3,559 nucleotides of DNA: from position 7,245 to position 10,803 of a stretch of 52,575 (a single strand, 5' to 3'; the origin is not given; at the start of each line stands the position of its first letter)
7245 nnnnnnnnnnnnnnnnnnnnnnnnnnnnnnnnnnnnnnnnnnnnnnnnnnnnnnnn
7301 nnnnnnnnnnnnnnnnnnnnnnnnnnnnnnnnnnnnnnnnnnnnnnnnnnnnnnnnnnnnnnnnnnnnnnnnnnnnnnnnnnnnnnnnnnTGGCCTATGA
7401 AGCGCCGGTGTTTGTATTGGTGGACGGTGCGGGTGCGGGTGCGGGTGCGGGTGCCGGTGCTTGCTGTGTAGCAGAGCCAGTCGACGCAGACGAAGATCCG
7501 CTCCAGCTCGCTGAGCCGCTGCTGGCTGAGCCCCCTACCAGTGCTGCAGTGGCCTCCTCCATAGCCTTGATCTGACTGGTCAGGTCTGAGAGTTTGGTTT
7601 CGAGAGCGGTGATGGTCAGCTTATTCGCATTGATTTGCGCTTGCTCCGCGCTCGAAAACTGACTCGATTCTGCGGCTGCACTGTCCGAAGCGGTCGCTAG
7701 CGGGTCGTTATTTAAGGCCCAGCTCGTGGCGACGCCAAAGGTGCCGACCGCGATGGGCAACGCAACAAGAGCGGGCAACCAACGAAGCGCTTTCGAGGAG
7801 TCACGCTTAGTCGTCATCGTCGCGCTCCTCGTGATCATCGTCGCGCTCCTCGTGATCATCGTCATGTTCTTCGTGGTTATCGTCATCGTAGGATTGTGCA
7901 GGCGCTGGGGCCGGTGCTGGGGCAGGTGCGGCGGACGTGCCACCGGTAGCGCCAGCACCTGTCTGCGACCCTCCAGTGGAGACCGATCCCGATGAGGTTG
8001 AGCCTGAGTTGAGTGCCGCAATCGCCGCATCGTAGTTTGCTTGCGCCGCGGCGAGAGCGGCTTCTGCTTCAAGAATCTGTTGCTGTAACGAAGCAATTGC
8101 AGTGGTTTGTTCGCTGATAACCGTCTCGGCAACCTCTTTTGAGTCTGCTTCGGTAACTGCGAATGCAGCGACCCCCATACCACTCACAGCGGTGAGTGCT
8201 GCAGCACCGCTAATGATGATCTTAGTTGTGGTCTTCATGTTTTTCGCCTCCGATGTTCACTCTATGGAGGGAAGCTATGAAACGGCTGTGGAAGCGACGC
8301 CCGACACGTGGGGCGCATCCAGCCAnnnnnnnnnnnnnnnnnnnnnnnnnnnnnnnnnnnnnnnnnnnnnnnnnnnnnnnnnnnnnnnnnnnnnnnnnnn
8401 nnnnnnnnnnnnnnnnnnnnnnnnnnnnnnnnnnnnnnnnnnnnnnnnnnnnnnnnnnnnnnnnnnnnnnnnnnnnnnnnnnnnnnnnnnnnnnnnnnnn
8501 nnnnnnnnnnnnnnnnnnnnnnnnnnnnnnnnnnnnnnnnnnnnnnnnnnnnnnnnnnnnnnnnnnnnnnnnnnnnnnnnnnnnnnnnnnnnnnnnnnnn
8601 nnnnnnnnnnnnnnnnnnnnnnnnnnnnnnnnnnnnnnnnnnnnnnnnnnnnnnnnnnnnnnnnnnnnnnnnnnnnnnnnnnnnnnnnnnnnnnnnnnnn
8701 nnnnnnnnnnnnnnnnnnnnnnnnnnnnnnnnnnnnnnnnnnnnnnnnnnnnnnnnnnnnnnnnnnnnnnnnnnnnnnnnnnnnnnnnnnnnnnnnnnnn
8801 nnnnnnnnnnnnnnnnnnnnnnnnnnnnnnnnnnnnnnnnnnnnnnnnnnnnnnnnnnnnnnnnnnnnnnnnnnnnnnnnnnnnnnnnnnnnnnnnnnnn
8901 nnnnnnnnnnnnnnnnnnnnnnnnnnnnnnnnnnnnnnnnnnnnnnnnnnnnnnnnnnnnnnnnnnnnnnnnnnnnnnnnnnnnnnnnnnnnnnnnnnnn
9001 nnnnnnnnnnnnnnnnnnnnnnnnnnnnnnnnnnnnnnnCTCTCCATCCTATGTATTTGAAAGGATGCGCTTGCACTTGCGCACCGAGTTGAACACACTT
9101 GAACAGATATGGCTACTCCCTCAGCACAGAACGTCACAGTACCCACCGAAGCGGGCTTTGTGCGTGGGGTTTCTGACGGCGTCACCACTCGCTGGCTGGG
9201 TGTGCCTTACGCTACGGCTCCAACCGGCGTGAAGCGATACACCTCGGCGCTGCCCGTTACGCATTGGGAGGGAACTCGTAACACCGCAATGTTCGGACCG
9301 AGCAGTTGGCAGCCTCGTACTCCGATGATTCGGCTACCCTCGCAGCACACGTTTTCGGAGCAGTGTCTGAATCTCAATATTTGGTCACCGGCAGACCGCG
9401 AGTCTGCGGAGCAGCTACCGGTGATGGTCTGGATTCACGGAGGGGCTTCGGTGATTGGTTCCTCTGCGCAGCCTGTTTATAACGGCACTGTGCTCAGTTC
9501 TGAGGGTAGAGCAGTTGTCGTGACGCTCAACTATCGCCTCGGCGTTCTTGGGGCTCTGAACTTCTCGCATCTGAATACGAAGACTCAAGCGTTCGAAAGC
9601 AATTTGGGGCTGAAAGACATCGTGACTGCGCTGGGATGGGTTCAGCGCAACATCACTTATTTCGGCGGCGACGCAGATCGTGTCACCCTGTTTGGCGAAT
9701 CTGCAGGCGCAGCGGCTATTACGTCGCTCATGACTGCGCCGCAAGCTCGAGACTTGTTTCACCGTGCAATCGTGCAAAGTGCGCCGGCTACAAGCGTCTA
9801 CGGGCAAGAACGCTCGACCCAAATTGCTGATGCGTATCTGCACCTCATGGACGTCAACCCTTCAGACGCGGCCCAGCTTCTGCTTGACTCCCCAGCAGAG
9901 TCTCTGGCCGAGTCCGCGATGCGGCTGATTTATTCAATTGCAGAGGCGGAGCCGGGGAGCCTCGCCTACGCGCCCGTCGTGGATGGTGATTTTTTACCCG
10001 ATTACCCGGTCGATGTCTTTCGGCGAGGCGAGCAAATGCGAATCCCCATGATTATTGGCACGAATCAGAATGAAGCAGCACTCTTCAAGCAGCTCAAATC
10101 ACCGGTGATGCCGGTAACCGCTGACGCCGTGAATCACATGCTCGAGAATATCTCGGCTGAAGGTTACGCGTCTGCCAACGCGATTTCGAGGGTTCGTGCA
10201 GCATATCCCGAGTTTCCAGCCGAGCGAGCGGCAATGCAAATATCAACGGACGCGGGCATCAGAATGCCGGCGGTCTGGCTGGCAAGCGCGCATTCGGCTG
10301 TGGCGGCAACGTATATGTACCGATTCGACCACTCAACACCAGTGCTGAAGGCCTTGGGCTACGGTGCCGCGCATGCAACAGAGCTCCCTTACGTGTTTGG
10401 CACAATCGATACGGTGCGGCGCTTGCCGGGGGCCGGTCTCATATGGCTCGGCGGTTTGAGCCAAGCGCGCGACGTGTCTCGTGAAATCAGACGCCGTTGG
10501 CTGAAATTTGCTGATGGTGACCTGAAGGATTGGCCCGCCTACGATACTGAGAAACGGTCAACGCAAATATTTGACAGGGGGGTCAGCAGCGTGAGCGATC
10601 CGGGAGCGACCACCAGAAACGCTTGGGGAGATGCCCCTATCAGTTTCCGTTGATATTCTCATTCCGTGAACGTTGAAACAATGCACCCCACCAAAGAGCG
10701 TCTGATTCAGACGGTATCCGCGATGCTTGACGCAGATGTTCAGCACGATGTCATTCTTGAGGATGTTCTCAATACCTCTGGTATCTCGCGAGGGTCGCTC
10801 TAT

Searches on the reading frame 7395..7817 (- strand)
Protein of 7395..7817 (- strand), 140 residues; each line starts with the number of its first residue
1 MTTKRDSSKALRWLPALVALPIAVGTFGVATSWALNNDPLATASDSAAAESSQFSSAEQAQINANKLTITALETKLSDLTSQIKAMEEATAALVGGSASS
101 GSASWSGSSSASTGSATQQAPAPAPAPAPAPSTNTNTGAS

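Call 72: search_protein_families(library=pfam, proteins=[window:7395-7817:-], max_evalue=1)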
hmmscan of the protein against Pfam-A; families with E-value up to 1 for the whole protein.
window:7395-7817:- (140 aa): 4 families
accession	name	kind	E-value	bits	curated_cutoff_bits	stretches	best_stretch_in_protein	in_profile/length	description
PF05308.16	Mito_fiss_reg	-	0.0025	18.5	26.3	1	52-132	106-186/244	Mitochondrial fission regulator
PF08824.15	Serine_rich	-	0.058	13.8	26.9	1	57-116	63-119/157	Serine rich protein interaction domain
PF23831.1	DUF7201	-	0.066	13.4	27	1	59-93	2-36/142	Coiled-coil region of unknown function (DUF7201)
PF03670.18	UPF0184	-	0.19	12.6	21.5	1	36-84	5-57/83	Uncharacterised protein family (UPF0184)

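Call 84: predict_structure(alignment_id=A3)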
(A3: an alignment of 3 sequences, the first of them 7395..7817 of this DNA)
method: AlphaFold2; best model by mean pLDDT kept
length: 140 residues; sequences in the alignment: 3
mean_pLDDT: 57.8   pTM: 0.28
mean pLDDT of the five models: 57.8, 57.7, 54.0, 50.2, 47.9
residues with pLDDT >= 90: 19; 70-90: 18; 50-70: 27; < 50: 76
segments of 3 or more residues with pLDDT < 50: 1-6, 15-49, 97-101, 103-123, 134-140
pLDDT, mean of each block of 10 residues (from residue 1): 47 49 44 46 47 67 90 93 85 58 42 41 52 48
secondary structure, 60 per line:
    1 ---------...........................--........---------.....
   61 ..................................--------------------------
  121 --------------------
elements in order: H10-36 H39-46 H56-94

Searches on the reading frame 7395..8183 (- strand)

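Call 3: search_protein_families(library=pfam, proteins=[window:7395-8183:-], max_evalue=0.1)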
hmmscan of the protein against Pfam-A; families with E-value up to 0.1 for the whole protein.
window:7395-8183:- (262 aa): 1 family
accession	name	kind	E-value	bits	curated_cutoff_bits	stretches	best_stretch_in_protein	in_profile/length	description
PF05308.16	Mito_fiss_reg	-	0.012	16.2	26.3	1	177-254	109-186/244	Mitochondrial fission regulator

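Call 4: search_protein_families(library=ncbifam, proteins=[window:7395-8183:-], max_evalue=0.1)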
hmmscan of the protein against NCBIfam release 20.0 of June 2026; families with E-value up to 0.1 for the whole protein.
window:7395-8183:- (262 aa): 0 families

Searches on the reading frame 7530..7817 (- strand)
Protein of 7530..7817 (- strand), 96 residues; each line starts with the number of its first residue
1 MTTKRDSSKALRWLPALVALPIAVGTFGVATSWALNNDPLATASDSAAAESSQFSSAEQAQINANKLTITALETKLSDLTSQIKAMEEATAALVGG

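Call 69: find_homologous_proteins(query=window:7530-7817:-, max_evalue=0.01)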
Query seq(96 aa) (96 aa): 2 proteins with E <= 0.01 among 42 candidates.
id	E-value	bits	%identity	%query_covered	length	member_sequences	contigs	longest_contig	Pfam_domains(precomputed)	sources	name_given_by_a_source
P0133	1.9e-43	163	88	98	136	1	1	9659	-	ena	-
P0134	1.1e-41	158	85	98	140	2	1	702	-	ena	-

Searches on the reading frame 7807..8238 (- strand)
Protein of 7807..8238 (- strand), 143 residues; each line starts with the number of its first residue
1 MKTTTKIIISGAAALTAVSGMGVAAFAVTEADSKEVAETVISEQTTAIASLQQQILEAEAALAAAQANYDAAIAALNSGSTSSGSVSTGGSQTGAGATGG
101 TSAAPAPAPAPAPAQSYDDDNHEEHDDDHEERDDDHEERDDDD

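Call 3: search_protein_families(library=pfam, proteins=[window:7807-8238:-], max_evalue=0.1)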
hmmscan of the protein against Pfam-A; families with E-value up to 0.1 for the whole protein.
window:7807-8238:- (143 aa): 0 families

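Call 4: search_protein_families(library=ncbifam, proteins=[window:7807-8238:-], max_evalue=0.1)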
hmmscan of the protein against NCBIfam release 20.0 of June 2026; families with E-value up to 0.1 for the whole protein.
window:7807-8238:- (143 aa): 4 families
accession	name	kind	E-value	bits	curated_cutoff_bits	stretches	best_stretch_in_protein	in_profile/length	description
NF033930.1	pneumo_PspA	exception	0.0012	17.6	850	1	42-136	319-405/659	pneumococcal surface protein A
NF033761.1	gliding_GltJ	equivalog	0.0026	16.9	450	1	5-127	370-491/671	adventurous gliding motility protein GltJ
NF007347.1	PRK09837.1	subfamily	0.014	14.3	598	1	35-92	263-321/461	Cu(I)/Ag(I) efflux RND transporter outer membrane protein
TIGR03685.1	ribo_P1_arch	equivalog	0.038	14.3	100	1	102-139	58-95/105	50S ribosomal protein P1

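Call 72: search_protein_families(library=pfam, proteins=[window:7807-8238:-], max_evalue=1)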
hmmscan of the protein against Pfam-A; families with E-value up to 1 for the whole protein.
window:7807-8238:- (143 aa): 2 families
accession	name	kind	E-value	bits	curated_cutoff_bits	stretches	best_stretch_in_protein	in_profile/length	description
PF06524.17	NOA36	-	0.11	12.3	32.6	1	116-141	267-298/306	NOA36 protein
PF14362.11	DUF4407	-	0.13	11.9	31.3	1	30-96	118-183/297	Domain of unknown function (DUF4407)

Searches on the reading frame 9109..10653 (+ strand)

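Call 66: search_protein_families(library=pfam, proteins=[window:9109-10653:+], max_evalue=0.00001)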
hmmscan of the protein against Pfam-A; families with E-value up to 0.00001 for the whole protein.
window:9109-10653:+ (514 aa): 3 families
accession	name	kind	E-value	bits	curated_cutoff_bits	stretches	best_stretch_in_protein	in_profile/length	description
PF00135.34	COesterase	-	2.1e-97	327.7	27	1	9-469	3-470/515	Carboxylesterase family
PF20434.5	BD-FAE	-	2.5e-09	37.4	26.8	1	89-213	1-111/215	BD-FAE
PF07859.19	Abhydrolase_3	-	3.7e-09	37.1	25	0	168-244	49-130/210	alpha/beta hydrolase fold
